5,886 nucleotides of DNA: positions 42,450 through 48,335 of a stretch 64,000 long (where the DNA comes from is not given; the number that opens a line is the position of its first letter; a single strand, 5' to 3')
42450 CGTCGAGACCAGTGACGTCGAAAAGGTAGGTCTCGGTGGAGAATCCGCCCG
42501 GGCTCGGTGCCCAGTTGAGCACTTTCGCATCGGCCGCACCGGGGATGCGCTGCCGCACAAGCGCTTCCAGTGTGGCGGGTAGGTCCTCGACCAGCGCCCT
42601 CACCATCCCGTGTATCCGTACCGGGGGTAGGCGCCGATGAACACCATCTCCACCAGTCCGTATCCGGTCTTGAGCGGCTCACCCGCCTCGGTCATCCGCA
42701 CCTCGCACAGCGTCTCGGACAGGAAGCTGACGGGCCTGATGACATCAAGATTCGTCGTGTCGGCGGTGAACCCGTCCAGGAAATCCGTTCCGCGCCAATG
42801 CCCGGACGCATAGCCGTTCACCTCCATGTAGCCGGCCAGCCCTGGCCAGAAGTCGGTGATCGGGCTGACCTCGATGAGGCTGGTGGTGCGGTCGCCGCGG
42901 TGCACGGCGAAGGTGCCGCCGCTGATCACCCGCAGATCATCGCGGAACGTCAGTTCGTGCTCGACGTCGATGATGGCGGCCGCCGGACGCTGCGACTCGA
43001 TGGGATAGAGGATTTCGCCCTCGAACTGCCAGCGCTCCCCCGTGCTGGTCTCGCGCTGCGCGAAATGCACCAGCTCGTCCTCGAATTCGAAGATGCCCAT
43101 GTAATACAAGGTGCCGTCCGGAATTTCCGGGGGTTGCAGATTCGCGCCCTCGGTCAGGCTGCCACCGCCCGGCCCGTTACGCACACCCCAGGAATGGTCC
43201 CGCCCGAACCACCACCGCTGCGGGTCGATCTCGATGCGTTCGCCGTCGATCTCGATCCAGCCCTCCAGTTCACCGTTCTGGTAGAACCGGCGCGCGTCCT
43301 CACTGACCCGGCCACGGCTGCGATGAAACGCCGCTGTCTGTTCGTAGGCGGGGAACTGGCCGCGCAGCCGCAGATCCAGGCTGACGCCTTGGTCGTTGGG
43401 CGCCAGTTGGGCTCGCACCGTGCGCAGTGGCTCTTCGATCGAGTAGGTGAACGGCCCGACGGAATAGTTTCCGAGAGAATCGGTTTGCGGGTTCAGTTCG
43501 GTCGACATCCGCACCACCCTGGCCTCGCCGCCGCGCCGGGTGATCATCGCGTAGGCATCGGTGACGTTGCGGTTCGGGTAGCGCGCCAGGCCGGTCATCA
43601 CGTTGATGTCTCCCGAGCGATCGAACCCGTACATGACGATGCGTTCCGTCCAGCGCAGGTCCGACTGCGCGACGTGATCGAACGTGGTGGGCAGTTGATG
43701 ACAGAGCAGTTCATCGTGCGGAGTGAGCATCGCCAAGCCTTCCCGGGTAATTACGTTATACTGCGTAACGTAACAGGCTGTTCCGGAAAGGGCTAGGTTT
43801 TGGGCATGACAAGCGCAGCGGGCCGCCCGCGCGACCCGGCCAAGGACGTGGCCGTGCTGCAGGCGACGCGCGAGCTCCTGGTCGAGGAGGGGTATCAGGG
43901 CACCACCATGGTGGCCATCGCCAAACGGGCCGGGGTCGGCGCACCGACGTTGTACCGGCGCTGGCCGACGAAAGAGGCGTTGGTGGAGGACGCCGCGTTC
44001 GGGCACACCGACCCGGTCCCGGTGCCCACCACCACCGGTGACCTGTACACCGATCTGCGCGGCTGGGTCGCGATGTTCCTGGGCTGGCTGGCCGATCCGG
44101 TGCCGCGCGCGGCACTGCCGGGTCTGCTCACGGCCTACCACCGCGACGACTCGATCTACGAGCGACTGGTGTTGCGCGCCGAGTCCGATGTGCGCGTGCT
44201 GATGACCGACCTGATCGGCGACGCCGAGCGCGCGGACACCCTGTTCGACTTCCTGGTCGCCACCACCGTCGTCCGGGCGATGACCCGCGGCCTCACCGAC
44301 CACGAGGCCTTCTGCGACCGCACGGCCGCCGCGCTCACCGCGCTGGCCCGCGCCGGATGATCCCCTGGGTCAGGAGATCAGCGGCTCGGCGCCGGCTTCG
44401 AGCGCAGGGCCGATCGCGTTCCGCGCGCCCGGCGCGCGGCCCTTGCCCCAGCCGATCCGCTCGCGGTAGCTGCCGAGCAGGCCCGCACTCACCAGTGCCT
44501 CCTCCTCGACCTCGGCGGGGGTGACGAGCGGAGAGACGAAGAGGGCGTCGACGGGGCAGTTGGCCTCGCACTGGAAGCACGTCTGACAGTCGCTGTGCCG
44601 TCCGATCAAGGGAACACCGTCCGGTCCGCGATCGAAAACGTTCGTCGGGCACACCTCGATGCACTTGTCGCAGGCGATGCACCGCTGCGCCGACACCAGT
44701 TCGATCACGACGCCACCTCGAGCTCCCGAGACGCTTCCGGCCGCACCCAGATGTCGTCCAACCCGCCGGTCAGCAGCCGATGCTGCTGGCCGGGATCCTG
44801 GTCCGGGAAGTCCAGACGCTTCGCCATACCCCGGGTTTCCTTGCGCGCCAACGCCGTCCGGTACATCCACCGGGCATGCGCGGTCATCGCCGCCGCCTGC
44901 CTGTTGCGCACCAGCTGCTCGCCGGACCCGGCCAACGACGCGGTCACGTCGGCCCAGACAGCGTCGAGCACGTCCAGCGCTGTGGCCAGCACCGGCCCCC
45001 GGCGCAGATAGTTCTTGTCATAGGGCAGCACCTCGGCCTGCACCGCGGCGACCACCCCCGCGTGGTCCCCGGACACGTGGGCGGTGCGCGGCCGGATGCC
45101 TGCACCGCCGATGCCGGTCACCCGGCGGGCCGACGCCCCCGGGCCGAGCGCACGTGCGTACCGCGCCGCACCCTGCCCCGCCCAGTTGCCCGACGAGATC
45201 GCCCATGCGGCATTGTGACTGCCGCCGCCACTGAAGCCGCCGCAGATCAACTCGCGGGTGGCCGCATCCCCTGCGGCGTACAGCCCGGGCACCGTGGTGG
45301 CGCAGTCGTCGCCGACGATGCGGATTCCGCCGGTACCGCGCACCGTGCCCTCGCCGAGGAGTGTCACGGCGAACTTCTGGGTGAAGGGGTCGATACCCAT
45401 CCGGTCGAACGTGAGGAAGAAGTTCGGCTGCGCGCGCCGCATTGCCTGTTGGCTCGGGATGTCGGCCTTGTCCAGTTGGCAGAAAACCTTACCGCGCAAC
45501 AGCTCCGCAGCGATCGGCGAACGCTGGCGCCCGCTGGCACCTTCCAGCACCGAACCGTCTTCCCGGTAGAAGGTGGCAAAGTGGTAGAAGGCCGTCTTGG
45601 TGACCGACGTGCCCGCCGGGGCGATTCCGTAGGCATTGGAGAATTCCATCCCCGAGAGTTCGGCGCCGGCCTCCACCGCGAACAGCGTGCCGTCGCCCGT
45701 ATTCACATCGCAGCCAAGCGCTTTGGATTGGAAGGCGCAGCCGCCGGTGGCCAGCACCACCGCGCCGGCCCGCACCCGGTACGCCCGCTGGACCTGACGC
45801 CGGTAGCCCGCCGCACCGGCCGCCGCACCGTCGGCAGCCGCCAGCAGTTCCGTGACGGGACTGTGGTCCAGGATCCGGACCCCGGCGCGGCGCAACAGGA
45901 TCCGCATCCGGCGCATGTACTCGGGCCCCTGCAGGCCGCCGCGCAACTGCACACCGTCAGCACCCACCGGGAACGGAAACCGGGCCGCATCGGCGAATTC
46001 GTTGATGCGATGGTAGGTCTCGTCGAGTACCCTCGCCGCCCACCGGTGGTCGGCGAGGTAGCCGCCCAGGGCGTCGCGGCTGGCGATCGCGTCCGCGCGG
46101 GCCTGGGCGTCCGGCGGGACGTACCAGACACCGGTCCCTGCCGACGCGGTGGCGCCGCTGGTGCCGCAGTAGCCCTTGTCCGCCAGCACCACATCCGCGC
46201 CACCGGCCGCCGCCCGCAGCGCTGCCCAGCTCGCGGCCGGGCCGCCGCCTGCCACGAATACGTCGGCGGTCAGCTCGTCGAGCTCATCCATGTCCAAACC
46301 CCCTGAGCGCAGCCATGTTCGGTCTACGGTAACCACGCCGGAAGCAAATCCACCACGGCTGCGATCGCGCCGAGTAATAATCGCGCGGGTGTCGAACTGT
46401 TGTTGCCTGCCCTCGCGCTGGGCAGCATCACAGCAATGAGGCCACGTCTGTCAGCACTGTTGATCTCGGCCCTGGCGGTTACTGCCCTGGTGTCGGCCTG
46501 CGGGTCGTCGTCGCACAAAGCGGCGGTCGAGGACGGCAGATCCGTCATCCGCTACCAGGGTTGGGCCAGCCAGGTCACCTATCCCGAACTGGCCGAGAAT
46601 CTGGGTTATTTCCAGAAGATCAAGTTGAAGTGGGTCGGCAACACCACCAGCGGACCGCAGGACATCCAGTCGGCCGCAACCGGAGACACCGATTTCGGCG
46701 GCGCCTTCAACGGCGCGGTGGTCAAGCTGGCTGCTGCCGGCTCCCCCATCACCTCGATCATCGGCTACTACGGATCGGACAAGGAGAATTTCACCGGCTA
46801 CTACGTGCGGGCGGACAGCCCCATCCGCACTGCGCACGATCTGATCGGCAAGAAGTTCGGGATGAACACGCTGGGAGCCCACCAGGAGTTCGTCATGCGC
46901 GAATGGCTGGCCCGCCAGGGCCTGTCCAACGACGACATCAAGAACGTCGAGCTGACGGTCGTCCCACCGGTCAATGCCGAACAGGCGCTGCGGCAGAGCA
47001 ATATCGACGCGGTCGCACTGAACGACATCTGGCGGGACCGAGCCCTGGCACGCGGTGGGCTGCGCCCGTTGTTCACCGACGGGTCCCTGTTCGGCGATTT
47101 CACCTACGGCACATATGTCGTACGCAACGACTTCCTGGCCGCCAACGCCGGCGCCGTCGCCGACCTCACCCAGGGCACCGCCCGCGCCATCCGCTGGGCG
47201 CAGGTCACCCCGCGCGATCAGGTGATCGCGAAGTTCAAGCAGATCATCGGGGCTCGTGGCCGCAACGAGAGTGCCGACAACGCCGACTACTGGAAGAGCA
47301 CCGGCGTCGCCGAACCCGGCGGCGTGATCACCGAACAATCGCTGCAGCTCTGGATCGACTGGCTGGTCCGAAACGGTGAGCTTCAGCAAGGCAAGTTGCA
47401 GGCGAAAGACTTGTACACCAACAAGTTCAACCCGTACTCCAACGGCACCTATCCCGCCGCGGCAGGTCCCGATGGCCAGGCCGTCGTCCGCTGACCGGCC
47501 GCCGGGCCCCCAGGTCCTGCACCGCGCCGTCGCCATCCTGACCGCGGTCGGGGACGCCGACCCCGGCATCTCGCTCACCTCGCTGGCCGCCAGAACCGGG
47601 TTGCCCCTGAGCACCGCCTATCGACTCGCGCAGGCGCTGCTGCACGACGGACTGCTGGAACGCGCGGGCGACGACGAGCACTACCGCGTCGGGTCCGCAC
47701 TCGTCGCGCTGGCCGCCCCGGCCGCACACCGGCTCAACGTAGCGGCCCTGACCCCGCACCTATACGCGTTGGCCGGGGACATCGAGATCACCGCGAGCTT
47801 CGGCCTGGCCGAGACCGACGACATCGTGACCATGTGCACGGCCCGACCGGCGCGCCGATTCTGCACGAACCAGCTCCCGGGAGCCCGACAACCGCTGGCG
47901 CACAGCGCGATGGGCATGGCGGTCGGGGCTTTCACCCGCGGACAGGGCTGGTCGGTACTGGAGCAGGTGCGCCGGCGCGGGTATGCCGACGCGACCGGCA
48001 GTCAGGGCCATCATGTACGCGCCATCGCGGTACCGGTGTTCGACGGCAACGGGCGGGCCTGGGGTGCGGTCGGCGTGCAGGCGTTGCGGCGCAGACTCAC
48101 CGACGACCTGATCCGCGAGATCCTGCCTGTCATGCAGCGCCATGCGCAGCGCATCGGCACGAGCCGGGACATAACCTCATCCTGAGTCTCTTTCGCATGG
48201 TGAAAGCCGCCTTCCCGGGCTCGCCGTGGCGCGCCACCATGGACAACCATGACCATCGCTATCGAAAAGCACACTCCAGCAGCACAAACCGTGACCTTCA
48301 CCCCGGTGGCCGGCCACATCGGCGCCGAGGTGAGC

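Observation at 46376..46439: Hidden leaderless Cys-Cys-Cys uORF: a cysteine-sensing attenuator heading the sulfonate/sulfate-ester operon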

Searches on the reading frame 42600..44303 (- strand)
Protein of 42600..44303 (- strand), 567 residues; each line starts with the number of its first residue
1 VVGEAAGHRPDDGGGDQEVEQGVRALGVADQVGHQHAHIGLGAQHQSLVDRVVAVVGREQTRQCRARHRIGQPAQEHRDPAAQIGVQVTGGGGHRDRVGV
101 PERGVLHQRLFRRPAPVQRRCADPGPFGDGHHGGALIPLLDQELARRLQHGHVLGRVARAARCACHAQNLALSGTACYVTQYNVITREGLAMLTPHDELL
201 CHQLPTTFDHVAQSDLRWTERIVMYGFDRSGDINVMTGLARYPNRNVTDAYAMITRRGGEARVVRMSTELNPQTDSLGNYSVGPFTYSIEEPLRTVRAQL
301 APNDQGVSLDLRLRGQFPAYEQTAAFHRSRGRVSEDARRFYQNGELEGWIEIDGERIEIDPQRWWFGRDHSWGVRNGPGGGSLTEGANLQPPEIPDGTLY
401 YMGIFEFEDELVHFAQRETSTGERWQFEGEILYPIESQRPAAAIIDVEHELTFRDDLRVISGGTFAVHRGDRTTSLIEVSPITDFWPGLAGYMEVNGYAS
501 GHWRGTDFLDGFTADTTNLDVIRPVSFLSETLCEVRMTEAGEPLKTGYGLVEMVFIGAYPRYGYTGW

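Call 5: search_protein_families(library=pfam, proteins=[window:42600-44303:-])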
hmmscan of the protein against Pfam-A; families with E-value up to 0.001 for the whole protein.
window:42600-44303:- (567 aa): 1 family
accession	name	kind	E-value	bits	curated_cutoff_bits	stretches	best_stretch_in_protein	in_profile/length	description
PF23213.1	DUF7065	-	0.00017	22.2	27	1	214-375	25-183/183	Domain of unknown function (DUF7065)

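Call 65: search_protein_families(library=pfam, proteins=[window:42600-44303:-], max_evalue=0.00001)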
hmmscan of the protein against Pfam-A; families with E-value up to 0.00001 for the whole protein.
window:42600-44303:- (567 aa): 0 families

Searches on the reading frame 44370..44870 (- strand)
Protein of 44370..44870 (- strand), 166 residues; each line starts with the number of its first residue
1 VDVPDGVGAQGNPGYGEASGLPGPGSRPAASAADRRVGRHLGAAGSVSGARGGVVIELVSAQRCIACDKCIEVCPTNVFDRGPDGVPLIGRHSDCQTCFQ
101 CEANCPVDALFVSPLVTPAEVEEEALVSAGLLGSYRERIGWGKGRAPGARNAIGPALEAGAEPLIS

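Call 63: search_protein_families(library=pfam, proteins=[window:44370-44870:-])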
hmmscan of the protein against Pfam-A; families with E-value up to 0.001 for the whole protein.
window:44370-44870:- (166 aa): 11 families
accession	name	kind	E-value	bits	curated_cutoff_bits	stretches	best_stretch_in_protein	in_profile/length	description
PF12838.12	Fer4_7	-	1.4e-07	32.3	27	1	63-109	1-52/52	4Fe-4S dicluster domain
PF00037.32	Fer4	-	1.4e-07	31.4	21.1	1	61-78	5-22/24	4Fe-4S binding domain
PF12837.12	Fer4_6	-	1.6e-07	31.4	25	1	59-79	4-24/24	4Fe-4S binding domain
PF13187.11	Fer4_9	-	2.3e-07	31.2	27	1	63-109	1-51/52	4Fe-4S dicluster domain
PF13183.11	Fer4_8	-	3.3e-07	31.2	27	0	60-78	50-68/68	4Fe-4S dicluster domain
PF13484.11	Fer4_16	-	3.8e-07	31.2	30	1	63-81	1-19/66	4Fe-4S double cluster binding domain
PF13237.11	Fer4_10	-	8.2e-07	29.3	25.5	1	60-106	5-53/53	4Fe-4S dicluster domain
PF13534.11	Fer4_17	-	5.1e-05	24.2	22.2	0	60-78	42-60/61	4Fe-4S dicluster domain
PF14697.11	Fer4_21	-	8.6e-05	23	35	1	59-109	3-56/59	4Fe-4S dicluster domain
PF12798.12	Fer4_3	-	0.0007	20.7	27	0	95-109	1-15/15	4Fe-4S binding domain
PF25160.1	LdpA_Fe-S-bd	-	0.00079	19.6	27.6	0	58-78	22-42/49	LdpA Fe-S cluster-binding domain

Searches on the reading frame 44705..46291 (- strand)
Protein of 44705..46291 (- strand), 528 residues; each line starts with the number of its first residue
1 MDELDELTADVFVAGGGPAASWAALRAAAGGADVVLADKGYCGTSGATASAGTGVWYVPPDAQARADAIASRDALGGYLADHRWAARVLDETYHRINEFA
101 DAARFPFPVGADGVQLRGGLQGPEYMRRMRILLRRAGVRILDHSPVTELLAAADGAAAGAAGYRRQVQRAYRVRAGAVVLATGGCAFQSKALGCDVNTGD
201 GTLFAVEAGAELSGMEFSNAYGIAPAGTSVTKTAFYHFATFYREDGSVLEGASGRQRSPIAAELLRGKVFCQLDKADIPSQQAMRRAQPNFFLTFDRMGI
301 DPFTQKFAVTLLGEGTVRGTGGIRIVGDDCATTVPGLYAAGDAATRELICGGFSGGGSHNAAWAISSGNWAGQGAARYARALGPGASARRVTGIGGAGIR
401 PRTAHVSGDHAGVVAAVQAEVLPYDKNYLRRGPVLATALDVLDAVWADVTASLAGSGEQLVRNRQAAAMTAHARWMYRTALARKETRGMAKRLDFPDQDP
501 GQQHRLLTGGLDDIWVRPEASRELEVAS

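Call 5: search_protein_families(library=pfam, proteins=[window:44705-46291:-])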
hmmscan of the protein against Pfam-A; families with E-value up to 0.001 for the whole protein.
window:44705-46291:- (528 aa): 6 families
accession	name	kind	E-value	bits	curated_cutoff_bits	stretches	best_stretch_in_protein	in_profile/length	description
PF00890.30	FAD_binding_2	-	1e-14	55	20.4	1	10-217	1-249/414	FAD binding domain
PF07992.20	Pyr_redox_2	-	1.9e-06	28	26.1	0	10-186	2-111/291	Pyridine nucleotide-disulphide oxidoreductase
PF01266.30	DAO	-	3.1e-06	27.4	27.9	1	10-209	1-234/353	FAD dependent oxidoreductase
PF03486.20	HI0933_like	-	2.4e-05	24.3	50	0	133-373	119-243/244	HI0933-like protein Rossmann domain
PF12831.13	FAD_oxidored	-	3.7e-05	23.6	27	1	10-188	1-150/416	FAD dependent oxidoreductase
PF02910.25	Succ_DH_flav_C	-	0.00013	22.3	20.8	1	430-499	16-90/130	Fumarate reductase flavoprotein C-term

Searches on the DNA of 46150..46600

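Call 39: search_rna_families(source=window, start=46150, end=46600, threshold=evalue, max_evalue=10)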
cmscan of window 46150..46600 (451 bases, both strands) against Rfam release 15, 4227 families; matches with E-value up to 10: 4.
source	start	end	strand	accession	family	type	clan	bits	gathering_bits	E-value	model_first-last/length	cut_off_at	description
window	46238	46273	-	RF00867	mir-BART5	Gene; miRNA;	-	15.3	70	7.7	29-64/89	no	mir-BART5 microRNA precursor family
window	46150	46213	-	RF01059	mir-598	Gene; miRNA;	-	14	69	6.3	1-66/80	3'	mir-598 microRNA precursor family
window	46150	46233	+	RF02243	Xoo8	Gene; sRNA;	-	10.8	90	0.92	240-323/323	5'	Proteobacterial sRNA Xoo8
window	46221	46244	-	RF01519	CC0196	Gene; sRNA;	-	10.8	35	9.3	33-57/58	no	Caulobacter sRNA CC0196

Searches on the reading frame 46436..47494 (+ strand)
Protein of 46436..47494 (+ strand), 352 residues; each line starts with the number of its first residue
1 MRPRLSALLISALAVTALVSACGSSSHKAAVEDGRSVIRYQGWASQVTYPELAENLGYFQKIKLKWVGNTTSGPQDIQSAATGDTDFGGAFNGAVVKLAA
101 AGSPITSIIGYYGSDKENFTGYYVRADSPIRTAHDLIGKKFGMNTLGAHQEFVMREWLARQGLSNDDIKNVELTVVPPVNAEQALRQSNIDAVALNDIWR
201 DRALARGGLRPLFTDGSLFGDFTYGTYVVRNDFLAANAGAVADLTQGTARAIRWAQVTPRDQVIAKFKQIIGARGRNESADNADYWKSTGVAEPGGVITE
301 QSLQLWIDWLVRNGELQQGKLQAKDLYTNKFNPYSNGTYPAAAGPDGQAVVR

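Call 5: search_protein_families(library=pfam, proteins=[window:46436-47494:+])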
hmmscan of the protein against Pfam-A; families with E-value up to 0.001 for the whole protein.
window:46436-47494:+ (352 aa): 3 families
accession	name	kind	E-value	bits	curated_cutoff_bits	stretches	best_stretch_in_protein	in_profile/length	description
PF09084.16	NMT1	-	4.8e-18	66.3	20.5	1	52-260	9-214/216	NMT1/THI5 like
PF13379.11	NMT1_2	-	2.4e-15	57.5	24.7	1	138-266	123-249/252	NMT1-like family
PF12974.12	Phosphonate-bd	-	0.0002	21.3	27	1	77-206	43-173/242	ABC transporter, phosphonate, periplasmic substrate-binding protein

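Call 12: find_related_loci(query=window:46436-47494:+, collection=genome_contigs, flank=6000)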
Query window:46436-47494:+ (352 aa) in genome_contigs; peptide patterns used: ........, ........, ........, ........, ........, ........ (x = any residue, [..] = any of these).
108 stretches matched a pattern; 70 encode a relative of the query (tblastn E <= 1e-3); 70 distinct loci.
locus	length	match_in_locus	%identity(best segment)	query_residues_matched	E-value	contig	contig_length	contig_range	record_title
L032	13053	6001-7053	95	1-351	0e+0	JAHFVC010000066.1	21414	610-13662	MAG: Mycobacterium sp. isolate nzgw94 NODE_927_length_21415_cov_3.497981, whole genome shotgun sequence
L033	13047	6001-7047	81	1-349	0e+0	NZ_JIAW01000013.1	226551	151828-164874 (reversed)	Mycobacterium sp. URHB0044 N536DRAFT_scaffold00013.13_C, whole genome shotgun sequence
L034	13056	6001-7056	78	1-352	0e+0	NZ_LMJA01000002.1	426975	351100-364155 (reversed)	Mycobacterium sp. Root265 contig_10, whole genome shotgun sequence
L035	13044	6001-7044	79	1-352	0e+0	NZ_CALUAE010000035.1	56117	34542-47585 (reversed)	MAG: Mycolicibacterium bacteremicum isolate MvgFDqQOtF_bin.11.MAG NODE_83_length_56117_cov_7.792890, whole genome shotgu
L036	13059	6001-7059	78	1-352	0e+0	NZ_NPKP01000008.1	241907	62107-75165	Mycolicibacterium sp. P9-22 NODE_8_length_241907_cov_25.0842, whole genome shotgun sequence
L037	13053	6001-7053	77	1-350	0e+0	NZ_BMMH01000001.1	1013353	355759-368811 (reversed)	Nocardia jinanensis strain CGMCC 4.3508 sequence01, whole genome shotgun sequence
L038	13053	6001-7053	78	1-350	2e-180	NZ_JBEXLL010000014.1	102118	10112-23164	Nocardia sp. NPDC004568 NPDC004568_151_A2.ctg-0014, whole genome shotgun sequence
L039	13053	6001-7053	77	1-350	5e-180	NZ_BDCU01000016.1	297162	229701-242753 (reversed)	Nocardia fusca NBRC 14340, whole genome shotgun sequence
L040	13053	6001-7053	78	1-350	5e-180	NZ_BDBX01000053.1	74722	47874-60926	Nocardia sienata NBRC 100364, whole genome shotgun sequence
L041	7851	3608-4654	78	1-348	2e-177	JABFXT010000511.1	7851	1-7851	MAG: Nocardia sp. isolate Bin7.14 NODE_4387_length_7851_cov_2.317105, whole genome shotgun sequence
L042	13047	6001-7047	74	1-348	1e-176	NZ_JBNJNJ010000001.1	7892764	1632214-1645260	Nocardia sp. CA-290969 MDNA_WGS_341_1, whole genome shotgun sequence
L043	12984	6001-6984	81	25-352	0e+0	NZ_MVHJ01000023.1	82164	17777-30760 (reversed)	Mycolicibacterium bacteremicum strain DSM 45578 NODE_23_length_82164_cov_40.6199, whole genome shotgun sequence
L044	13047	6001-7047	59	4-350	6e-138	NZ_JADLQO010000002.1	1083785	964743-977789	Nocardia abscessus strain BJ06-0146 NODE_2_length_1083785_cov_23.622983, whole genome shotgun sequence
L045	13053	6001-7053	59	2-350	3e-137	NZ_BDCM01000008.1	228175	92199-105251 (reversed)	Nocardia mikamii NBRC 108933, whole genome shotgun sequence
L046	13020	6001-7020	60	10-350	5e-135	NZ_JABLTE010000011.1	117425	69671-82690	Nocardia barduliensis strain 335427 NODE_11_length_117425_cov_12.9977, whole genome shotgun sequence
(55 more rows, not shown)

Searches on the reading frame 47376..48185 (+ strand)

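Call 5: search_protein_families(library=pfam, proteins=[window:47376-48185:+])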
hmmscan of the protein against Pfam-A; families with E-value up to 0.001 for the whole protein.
window:47376-48185:+ (269 aa): 3 families
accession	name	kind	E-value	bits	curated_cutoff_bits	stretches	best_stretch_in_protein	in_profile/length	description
PF09339.16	HTH_IclR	-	4.7e-13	49.1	22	1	48-96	2-50/52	IclR helix-turn-helix domain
PF01614.24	IclR_C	-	5.7e-12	46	24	1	194-260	106-172/174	Bacterial transcriptional regulator IclR C-terminal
PF12802.13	MarR_2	-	0.00029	21.4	27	1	51-102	7-58/61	MarR family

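Call 63: search_protein_families(library=pfam, proteins=[window:47472-48185:+])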
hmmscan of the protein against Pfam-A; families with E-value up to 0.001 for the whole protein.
window:47472-48185:+ (237 aa): 3 families
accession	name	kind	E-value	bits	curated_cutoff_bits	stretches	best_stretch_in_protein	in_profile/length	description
PF09339.16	HTH_IclR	-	3.8e-13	49.4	22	1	16-64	2-50/52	IclR helix-turn-helix domain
PF01614.24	IclR_C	-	3.6e-12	46.6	24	1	162-228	106-172/174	Bacterial transcriptional regulator IclR C-terminal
PF12802.13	MarR_2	-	0.00023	21.7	27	1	19-70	7-58/61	MarR family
